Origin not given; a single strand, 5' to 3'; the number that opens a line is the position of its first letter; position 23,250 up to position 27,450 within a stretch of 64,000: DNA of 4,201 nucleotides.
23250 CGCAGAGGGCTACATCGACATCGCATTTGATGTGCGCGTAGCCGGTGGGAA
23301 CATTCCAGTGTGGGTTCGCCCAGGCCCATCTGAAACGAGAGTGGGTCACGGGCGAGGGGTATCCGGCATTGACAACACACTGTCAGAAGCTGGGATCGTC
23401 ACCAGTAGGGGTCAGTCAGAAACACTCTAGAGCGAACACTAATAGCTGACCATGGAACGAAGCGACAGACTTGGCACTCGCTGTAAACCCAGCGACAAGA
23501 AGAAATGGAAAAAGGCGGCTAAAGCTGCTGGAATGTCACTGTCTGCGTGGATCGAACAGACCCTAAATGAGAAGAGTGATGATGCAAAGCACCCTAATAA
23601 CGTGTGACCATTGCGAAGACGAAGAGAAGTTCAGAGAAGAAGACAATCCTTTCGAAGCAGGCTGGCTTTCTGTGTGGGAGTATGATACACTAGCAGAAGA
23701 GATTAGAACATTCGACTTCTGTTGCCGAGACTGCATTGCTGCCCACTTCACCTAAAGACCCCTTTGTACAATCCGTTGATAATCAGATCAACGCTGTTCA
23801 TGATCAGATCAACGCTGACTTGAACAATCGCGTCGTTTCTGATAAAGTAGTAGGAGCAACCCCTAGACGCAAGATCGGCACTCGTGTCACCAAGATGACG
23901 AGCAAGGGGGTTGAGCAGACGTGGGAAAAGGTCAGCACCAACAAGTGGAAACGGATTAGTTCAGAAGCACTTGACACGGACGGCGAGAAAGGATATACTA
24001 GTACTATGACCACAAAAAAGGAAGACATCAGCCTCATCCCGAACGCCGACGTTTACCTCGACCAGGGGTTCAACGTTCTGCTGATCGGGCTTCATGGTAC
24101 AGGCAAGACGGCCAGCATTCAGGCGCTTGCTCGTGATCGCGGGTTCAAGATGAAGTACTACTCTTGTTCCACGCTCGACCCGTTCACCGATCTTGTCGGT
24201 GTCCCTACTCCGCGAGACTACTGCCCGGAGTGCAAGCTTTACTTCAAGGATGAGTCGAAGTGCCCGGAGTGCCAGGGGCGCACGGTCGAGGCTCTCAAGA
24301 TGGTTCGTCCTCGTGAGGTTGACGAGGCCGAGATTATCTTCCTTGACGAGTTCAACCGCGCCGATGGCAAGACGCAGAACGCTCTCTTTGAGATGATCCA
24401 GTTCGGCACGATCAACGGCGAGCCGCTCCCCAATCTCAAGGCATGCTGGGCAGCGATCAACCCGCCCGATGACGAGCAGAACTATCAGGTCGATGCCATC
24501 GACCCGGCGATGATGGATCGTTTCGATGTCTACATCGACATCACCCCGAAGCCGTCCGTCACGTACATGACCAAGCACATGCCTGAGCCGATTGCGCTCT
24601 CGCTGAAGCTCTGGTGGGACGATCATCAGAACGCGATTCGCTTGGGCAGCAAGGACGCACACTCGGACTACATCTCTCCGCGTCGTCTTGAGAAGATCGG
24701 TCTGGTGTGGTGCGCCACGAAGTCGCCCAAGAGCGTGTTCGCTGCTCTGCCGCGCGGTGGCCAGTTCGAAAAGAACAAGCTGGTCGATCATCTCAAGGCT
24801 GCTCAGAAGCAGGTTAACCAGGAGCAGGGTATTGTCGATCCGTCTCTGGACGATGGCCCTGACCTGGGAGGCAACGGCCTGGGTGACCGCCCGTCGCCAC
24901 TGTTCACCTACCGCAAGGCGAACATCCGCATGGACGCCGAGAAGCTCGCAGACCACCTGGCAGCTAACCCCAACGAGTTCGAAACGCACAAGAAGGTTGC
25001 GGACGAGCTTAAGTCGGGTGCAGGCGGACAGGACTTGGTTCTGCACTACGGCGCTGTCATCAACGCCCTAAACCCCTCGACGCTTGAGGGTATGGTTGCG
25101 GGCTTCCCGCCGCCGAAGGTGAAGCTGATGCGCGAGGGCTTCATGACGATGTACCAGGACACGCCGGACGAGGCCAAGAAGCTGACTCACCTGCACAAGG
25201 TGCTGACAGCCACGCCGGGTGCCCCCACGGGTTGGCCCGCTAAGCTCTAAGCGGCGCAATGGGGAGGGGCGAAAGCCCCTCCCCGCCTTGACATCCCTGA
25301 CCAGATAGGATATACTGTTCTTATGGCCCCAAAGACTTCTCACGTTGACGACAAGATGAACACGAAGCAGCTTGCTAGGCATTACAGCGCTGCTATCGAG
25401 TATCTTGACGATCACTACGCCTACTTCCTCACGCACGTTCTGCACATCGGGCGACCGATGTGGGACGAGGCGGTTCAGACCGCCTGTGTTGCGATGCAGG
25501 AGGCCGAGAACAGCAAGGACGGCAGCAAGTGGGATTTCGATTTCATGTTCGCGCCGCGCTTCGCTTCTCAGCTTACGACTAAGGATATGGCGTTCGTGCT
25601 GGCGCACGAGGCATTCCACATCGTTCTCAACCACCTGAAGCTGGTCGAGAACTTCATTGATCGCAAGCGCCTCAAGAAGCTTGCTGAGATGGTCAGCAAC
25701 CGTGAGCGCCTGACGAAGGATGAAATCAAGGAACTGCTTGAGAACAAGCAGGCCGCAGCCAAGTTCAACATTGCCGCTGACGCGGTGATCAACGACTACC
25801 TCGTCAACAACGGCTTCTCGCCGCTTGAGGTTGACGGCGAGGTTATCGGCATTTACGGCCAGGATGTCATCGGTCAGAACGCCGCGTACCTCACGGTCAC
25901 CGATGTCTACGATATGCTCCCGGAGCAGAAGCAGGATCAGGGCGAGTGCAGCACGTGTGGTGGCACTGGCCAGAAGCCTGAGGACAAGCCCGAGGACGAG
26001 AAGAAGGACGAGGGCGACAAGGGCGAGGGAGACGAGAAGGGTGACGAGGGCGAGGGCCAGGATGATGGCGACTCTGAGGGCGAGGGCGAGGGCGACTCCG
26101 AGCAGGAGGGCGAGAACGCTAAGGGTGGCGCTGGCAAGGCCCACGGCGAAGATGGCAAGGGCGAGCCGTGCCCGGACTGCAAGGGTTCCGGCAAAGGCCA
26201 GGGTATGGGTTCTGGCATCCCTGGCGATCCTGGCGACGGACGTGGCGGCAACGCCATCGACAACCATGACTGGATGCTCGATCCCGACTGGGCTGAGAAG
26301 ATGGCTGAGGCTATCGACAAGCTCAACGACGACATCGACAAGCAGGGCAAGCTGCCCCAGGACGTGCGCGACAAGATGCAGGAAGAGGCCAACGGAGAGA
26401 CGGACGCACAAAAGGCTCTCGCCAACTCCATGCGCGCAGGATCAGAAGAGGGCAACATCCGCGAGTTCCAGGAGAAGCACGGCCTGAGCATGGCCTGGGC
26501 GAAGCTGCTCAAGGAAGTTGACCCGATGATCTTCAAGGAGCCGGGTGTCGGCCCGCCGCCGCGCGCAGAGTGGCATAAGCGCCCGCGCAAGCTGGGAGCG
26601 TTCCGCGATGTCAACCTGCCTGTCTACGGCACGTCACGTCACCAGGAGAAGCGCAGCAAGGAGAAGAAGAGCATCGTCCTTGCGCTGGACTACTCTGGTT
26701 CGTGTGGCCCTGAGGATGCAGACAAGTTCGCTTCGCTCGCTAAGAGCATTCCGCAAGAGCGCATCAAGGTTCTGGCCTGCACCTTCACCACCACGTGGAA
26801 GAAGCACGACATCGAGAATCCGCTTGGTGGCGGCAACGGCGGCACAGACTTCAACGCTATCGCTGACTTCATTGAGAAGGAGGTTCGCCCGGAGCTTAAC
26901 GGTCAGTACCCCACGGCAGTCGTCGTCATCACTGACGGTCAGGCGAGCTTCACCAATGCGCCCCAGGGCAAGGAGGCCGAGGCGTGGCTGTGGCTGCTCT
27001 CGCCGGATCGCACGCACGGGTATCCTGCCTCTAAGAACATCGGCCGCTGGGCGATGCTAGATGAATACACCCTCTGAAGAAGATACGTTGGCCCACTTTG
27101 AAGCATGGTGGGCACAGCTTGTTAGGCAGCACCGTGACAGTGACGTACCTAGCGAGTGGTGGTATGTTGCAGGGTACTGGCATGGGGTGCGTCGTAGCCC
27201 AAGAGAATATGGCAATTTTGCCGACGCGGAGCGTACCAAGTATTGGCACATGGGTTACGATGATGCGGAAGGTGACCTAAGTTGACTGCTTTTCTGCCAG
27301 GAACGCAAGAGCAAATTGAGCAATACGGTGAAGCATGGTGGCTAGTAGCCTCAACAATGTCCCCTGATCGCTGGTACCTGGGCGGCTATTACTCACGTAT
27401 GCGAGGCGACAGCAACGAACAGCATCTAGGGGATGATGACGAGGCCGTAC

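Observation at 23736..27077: Phage-encoded MoxR AAA+ ATPase with a zinc-ribbon insert, paired with an HExxH-VWA protein carrying a ~100-aa acidic linker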

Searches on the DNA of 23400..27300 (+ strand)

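Call 6: search_dna_similar(query=window:23400-27300:+, collection=phages, mode=near, max_rows=25)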
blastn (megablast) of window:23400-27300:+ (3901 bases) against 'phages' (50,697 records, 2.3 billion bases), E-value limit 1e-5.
No match.

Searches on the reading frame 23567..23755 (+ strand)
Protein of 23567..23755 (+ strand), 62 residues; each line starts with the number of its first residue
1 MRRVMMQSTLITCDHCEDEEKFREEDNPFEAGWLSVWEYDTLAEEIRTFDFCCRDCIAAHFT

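Call 104: search_protein_families(library=phrogs, proteins=[window:23567-23755:+], max_evalue=0.001)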
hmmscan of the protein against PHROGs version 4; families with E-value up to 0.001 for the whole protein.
window:23567-23755:+ (62 aa): 0 families
